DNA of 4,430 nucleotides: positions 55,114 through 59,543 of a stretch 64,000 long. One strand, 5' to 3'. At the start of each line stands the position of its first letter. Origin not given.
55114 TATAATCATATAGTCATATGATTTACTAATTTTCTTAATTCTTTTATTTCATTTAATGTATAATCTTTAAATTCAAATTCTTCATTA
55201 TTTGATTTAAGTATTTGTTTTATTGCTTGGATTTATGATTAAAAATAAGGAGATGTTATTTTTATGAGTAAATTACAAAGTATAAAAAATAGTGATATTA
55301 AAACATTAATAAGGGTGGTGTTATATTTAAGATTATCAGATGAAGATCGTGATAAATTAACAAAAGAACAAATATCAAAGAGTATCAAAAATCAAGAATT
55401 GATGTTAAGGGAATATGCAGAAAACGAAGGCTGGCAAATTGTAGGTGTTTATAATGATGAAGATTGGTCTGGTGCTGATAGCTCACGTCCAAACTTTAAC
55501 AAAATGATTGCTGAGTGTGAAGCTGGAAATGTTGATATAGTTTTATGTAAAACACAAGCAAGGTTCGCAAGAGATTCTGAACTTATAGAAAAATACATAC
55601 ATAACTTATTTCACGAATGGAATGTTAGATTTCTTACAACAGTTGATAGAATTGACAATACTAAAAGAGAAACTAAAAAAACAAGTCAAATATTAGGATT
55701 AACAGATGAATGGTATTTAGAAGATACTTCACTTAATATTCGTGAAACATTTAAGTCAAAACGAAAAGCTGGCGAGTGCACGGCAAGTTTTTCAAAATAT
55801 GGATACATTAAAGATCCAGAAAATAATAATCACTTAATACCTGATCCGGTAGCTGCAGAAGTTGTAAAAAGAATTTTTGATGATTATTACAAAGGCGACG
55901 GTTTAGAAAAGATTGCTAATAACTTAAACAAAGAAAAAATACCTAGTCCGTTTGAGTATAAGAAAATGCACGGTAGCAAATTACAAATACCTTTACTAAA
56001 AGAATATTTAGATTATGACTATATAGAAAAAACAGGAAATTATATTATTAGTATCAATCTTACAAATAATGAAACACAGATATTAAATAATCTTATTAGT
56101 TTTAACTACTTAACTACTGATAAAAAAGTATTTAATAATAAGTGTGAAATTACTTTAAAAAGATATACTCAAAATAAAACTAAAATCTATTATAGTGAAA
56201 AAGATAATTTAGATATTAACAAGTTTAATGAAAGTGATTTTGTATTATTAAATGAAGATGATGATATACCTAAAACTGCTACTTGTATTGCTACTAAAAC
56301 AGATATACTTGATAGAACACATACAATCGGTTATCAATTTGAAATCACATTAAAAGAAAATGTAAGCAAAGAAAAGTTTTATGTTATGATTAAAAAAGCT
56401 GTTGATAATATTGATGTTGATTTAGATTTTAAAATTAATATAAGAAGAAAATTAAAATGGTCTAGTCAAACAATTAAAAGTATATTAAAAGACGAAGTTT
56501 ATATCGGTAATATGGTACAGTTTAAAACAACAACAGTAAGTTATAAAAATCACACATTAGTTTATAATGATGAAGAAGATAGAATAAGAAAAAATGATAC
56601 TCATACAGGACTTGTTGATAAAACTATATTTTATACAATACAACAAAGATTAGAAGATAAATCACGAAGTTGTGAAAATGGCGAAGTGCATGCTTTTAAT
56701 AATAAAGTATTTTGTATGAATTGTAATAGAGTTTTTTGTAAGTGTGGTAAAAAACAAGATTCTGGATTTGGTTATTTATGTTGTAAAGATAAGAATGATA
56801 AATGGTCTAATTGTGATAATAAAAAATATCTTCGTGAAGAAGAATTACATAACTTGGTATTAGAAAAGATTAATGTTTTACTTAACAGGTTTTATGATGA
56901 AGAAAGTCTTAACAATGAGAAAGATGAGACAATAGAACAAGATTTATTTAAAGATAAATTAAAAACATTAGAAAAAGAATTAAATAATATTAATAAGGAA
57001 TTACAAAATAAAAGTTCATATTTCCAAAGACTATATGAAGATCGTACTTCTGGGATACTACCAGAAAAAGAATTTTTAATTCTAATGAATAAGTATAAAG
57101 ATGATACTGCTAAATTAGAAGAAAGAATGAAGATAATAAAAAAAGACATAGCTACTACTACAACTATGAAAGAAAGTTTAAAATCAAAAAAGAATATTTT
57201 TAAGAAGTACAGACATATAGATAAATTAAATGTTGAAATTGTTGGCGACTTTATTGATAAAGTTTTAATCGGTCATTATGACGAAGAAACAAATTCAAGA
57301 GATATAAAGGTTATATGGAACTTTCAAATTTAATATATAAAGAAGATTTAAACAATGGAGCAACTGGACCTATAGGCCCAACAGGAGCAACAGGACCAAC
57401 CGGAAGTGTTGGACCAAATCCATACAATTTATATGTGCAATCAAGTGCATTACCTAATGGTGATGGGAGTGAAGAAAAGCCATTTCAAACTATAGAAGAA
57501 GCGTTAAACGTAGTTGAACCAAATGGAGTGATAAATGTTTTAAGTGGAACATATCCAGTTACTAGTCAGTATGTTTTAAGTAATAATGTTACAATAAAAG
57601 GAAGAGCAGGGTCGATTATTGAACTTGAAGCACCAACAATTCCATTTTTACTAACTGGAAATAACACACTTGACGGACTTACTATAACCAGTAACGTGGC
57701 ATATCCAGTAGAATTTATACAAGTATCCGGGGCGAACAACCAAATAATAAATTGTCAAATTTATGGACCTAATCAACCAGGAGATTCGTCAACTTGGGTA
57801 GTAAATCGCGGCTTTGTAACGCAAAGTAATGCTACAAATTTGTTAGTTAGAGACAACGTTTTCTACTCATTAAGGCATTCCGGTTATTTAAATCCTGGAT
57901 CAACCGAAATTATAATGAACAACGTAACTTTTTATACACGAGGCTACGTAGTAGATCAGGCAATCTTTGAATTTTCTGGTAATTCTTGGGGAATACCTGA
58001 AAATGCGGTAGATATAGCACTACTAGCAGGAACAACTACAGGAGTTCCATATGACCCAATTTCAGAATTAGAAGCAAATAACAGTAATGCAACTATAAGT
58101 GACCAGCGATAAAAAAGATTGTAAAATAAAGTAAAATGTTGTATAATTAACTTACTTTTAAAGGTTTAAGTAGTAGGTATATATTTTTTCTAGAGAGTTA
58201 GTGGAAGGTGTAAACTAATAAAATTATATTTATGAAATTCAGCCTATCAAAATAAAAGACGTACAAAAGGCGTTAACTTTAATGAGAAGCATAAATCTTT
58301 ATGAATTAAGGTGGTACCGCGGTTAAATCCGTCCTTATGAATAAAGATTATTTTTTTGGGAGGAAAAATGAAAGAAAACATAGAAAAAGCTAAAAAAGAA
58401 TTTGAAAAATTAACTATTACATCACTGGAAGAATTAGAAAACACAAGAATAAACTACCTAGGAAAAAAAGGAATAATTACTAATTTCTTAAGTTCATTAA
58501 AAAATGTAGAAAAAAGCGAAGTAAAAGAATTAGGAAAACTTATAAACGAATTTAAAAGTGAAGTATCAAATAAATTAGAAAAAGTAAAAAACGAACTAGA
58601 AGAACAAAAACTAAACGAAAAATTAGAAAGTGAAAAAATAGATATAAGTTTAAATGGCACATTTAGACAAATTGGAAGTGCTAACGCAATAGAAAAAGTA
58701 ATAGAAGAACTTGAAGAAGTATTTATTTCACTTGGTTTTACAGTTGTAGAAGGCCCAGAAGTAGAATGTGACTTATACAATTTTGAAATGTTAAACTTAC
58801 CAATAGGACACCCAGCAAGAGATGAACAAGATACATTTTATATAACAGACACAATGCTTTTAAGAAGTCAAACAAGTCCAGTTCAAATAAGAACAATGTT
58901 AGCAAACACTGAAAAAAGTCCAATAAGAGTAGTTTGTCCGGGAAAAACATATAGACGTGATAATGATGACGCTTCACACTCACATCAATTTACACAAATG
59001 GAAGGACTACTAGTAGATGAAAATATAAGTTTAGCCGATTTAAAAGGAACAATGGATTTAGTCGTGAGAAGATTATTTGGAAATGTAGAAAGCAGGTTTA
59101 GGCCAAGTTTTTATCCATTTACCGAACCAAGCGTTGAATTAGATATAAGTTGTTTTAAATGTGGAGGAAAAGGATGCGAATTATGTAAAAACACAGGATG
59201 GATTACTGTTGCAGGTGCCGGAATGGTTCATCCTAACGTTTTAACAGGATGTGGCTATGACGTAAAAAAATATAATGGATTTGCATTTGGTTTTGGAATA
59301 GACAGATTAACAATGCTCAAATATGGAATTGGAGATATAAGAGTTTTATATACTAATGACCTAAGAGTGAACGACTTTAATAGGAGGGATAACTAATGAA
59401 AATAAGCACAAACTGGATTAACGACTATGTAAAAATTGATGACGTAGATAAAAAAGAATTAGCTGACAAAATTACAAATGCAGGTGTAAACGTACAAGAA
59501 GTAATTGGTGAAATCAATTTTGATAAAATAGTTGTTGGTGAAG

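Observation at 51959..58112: Collagen-like surface/exosporium-type gene split by a 5.3-kb element carrying a large serine recombinase; precise excision would rebuild the ORF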

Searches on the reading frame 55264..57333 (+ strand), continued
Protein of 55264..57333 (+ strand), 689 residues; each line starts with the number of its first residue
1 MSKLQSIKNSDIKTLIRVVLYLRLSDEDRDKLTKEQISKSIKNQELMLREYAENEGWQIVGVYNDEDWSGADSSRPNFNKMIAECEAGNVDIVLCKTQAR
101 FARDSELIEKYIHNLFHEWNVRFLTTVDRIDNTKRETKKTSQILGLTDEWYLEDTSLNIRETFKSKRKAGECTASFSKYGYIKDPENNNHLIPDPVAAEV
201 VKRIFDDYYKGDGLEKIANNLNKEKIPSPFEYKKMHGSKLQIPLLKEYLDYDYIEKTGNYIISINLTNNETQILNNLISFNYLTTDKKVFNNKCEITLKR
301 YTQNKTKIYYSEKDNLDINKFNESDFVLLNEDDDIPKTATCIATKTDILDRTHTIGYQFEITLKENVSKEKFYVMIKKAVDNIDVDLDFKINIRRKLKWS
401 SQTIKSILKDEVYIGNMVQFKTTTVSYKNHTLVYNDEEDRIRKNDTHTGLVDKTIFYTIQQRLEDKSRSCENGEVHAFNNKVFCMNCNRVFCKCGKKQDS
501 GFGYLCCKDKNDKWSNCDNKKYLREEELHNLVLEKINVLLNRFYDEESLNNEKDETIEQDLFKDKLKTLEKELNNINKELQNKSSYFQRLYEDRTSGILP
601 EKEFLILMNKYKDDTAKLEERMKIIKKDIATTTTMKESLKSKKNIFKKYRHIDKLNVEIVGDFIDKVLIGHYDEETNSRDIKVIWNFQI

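Call 52: search_dna_similar(query=window:55264-57330:+, collection=phages, mode=protein, max_rows=15)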
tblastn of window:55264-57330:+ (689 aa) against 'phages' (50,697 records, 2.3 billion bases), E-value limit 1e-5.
Records with a match: 531; places in all: 682; records where one place covers at least 80% of the query: 0.
Best place of each record, by identity: <60% 531.
By first word of the organism name: Streptococcus 137; Staphylococcus 85; Bacteriophage 68; Mycobacterium 63; Rhodococcus 24; Paenibacillus 19; Bacillus 16; Lactococcus 12; phage 11; Mycolicibacterium 11; and 38 more.
By host as written in the record: - 101; Mycobacterium smegmatis mc2 155 40; Staphylococcus aureus 32; Rhodococcus erythropolis RIA 643 20; Streptococcus suis 11; Mycolicibacterium aichiense 11; Staphylococcus epidermidis 9; Paenibacillus larvae ATCC 9545 9; and 197 more.
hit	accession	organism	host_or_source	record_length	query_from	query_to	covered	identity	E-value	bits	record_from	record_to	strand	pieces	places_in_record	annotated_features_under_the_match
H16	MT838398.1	Bacteriophage sp.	human fecal samples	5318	18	667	72%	30.4%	4e-30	219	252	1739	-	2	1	record has no annotation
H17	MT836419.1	Bacteriophage sp.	human fecal samples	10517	12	669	77%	27.5%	4e-24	220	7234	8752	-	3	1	record has no annotation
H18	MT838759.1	Bacteriophage sp.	human fecal samples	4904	14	667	73%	28.7%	2e-30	205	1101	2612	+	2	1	record has no annotation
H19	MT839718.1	Bacteriophage sp.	human fecal samples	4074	19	689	74%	28.0%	1e-27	199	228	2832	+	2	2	record has no annotation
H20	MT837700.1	Bacteriophage sp.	human fecal samples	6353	17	667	71%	28.6%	6e-28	200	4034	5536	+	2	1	record has no annotation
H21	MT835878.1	Bacteriophage sp.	human fecal samples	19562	18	687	73%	27.8%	3e-30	230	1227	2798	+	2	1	record has no annotation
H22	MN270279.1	Streptococcus phage phi-SsuZKB4_rum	Streptococcus suis ZKB4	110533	18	687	74%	26.4%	2e-29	193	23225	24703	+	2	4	site-specific recombinase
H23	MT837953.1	Bacteriophage sp.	human fecal samples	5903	16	604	62%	31.4%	4e-31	208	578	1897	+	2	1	record has no annotation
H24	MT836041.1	Bacteriophage sp.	human fecal samples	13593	21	670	70%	27.7%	6e-23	166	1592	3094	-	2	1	record has no annotation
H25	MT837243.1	Bacteriophage sp.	human fecal samples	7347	18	688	74%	25.8%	3e-14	147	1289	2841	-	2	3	record has no annotation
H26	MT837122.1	Bacteriophage sp.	human fecal samples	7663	41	669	67%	28.3%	1e-22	193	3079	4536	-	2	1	record has no annotation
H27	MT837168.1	Bacteriophage sp.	human fecal samples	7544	17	680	72%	25.9%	4e-26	183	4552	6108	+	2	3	record has no annotation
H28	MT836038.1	Bacteriophage sp.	human fecal samples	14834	18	687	74%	24.9%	4e-15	146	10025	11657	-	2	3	record has no annotation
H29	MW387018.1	Gardnerella phage vB_Gva_AB1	Gardnerella vaginalis P680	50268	13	537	58%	27.1%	8e-13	139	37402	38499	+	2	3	recombinase family protein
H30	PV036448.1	phage NatCom_34192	human feces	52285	14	568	60%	24.8%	6e-8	118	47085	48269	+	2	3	hypothetical protein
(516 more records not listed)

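Call 64: search_protein_families(library=pfam, proteins=[L018:7302-7844:-, L018:6591-7301:-, L015:7200-8090:+, L015:8183-8671:+, L015:6558-7082:+], max_evalue=0.1)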
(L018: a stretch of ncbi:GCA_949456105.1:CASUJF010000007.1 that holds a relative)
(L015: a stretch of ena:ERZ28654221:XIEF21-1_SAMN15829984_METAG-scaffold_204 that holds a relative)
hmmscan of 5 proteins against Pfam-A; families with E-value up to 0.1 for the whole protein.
L018:7302-7844:- (180 aa): 5 families
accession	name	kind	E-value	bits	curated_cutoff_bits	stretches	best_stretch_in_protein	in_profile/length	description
PF04542.20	Sigma70_r2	-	6.6e-05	23.1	24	1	18-76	5-65/71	Sigma-70 region 2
PF08281.18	Sigma70_r4_2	-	9.7e-05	22.4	25.7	1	134-171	17-54/54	Sigma-70, region 4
PF04545.22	Sigma70_r4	-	0.001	19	24.1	1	134-172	11-49/50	Sigma-70, region 4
PF19176.5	DUF5858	-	0.054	13.8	27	1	143-175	2-34/61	Family of unknown function (DUF5858)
PF13384.12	HTH_23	-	0.083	13.2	24.6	0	135-166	10-40/50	Homeodomain-like domain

L018:6591-7301:- (236 aa): 2 families
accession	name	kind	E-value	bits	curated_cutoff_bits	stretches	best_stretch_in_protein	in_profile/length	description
PF22399.1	DUF6979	-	0.06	13.9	27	1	12-60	17-64/127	Family of unknown function (DUF6979)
PF09331.17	DUF1985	-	0.072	13.5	35.1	0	7-71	46-115/141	Domain of unknown function (DUF1985)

L015:7200-8090:+ (296 aa): 2 families
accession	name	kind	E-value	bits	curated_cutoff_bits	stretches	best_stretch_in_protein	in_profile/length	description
PF22846.1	CATSPERG_C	-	0.037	14.3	27.6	0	76-112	42-78/202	CATSPERG C-terminal domain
PF08401.16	ArdcN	-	0.075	13.7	22.6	0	18-86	34-100/123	N-terminal domain of anti-restriction factor ArdC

L015:8183-8671:+ (162 aa): 1 family
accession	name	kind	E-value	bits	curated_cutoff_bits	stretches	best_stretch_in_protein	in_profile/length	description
PF14238.11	DUF4340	-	0.0077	16.9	25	1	38-107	53-116/183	Domain of unknown function (DUF4340)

L015:6558-7082:+ (174 aa): 0 families

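Call 71: find_related_loci(query=window:55264-57330:+, collection=viral_contigs, flank=6000)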
Query window:55264-57330:+ (689 aa) in viral_contigs; peptide patterns used: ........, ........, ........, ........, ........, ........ (x = any residue, [..] = any of these).
10 stretches matched a pattern; 1 encode a relative of the query (tblastn E <= 1e-3); 1 distinct loci.
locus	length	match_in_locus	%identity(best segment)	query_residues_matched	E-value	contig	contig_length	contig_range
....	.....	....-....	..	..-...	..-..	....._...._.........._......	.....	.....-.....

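Call 72: find_encoding_contigs(protein=P0191, flank=7000, max_places=2)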
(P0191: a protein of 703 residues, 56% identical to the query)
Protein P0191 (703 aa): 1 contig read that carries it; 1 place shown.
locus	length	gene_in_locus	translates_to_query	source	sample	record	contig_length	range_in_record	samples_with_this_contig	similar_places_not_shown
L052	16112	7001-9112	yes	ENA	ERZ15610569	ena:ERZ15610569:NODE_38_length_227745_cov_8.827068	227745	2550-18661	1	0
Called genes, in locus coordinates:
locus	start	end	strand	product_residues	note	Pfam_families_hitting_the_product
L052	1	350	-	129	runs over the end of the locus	-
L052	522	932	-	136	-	-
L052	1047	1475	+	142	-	-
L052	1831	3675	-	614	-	PF00512:HisKA, PF02518:HATPase_c, PF00072:Response_reg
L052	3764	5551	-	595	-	PF00501:AMP-binding, PF13193:AMP-binding_C (weak)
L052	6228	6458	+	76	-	-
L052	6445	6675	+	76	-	-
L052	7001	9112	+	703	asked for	PF00239:Resolvase, PF07508:Recombinase, PF13408:Zn_ribbon_recom (weak), PF14287:DUF4368 (weak)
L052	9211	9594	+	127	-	-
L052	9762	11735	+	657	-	PF10592:AIPR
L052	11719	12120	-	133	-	PF04138:GtrA_DPMS_TM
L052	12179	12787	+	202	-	-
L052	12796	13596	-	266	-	PF02673:BacA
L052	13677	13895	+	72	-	PF26135:YuzI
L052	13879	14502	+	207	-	-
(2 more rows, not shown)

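Call 73: find_encoding_contigs(protein=P0139, flank=7000, max_places=4)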
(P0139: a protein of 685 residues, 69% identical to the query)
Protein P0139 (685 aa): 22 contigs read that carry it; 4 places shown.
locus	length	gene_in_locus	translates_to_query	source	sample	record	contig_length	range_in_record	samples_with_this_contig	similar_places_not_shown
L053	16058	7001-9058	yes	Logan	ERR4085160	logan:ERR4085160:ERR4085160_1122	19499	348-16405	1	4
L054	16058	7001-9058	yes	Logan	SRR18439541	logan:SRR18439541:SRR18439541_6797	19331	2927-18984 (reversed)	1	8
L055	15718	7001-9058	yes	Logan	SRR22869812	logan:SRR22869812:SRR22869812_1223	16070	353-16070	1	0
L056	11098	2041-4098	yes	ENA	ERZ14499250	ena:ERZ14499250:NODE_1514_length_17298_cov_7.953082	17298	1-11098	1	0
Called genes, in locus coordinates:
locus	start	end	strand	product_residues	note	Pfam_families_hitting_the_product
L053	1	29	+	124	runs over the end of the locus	?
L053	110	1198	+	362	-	PF01381:HTH_3, PF12844:HTH_19, PF13560:HTH_31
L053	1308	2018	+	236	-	-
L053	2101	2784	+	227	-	PF02463:SMC_N, PF00005:ABC_tran, PF13304:AAA_21 (faint)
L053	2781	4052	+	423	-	PF02687:FtsX (weak)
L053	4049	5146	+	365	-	-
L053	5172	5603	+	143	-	-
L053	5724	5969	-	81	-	-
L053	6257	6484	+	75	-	-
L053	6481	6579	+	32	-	-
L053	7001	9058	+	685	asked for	PF00239:Resolvase, PF07508:Recombinase, PF13408:Zn_ribbon_recom (weak), PF14287:DUF4368 (weak)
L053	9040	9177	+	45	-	-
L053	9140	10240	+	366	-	PF00535:Glycos_transf_2 (weak), PF13428:TPR_14 (faint), PF14559:TPR_19 (faint), PF07719:TPR_2 (faint), PF13181:TPR_8 (faint)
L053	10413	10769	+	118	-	PF00636:Ribonuclease_3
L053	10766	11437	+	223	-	PF08032:SpoU_sub_bind (weak), PF00588:SpoU_methylase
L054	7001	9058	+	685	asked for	PF00239:Resolvase, PF07508:Recombinase, PF13408:Zn_ribbon_recom (weak), PF14287:DUF4368 (weak)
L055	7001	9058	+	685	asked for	PF00239:Resolvase, PF07508:Recombinase, PF13408:Zn_ribbon_recom (weak), PF14287:DUF4368 (weak)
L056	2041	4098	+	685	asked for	PF00239:Resolvase, PF07508:Recombinase, PF13408:Zn_ribbon_recom (weak), PF14287:DUF4368 (weak)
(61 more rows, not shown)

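Call 82: search_solved_structures(query=window:55264-57330:+, max_evalue=0.001)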
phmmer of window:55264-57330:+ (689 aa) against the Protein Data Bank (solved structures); distinct sequences matched with E-value up to 0.001: 5.
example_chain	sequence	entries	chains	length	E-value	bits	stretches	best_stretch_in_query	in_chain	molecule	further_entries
2mhc_A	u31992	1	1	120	2.7e-15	58.9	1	18-132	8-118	TnpX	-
3g13_A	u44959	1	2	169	1.4e-11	46.7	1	16-173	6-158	Putative conjugative transposon recombinase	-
9iu2_A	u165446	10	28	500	7.2e-07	31.1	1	49-233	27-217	Integrase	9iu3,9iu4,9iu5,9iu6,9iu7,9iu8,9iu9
3bvp_A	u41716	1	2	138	3.2e-06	29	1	38-135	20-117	TP901-1 Integrase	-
3guv_A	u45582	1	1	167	1.9e-05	26.4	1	38-169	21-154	Site-specific recombinase, resolvase family protein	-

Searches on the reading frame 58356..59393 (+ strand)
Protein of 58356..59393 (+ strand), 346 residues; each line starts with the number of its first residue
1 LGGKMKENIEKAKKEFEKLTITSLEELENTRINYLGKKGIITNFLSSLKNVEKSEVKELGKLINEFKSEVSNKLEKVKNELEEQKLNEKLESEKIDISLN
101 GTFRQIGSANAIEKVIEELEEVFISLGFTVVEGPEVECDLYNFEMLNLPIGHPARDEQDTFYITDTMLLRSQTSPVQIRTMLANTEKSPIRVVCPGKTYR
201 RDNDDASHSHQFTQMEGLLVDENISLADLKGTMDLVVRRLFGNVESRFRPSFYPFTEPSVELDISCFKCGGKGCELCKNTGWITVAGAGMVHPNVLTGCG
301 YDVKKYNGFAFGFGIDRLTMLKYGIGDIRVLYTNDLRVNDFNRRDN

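Call 60: list_cluster_members(proteins=[window:58356-59393:+, window:59396-61744:+, window:55264-57330:+, window:50852-51700:+, window:57315-58109:+, window:52149-54362:-])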
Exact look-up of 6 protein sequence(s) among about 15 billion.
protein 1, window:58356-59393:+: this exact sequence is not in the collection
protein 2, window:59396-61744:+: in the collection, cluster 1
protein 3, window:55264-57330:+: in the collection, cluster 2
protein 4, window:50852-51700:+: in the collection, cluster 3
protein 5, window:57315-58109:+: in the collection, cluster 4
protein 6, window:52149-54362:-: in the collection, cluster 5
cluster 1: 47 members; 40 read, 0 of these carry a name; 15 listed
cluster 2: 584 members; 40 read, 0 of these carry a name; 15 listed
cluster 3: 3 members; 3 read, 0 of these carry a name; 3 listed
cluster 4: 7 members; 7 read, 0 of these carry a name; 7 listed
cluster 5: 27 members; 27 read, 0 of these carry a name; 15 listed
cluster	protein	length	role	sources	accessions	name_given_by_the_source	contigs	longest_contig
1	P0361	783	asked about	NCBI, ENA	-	-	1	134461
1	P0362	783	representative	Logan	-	-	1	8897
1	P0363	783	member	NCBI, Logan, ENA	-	-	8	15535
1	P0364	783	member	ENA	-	-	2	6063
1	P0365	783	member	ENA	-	-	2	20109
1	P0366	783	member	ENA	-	-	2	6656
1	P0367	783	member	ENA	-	-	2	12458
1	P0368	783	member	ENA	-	-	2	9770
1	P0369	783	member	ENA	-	-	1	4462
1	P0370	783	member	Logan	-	-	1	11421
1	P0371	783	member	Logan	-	-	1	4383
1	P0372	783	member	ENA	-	-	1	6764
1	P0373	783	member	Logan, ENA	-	-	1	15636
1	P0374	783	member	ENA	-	-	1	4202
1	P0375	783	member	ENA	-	-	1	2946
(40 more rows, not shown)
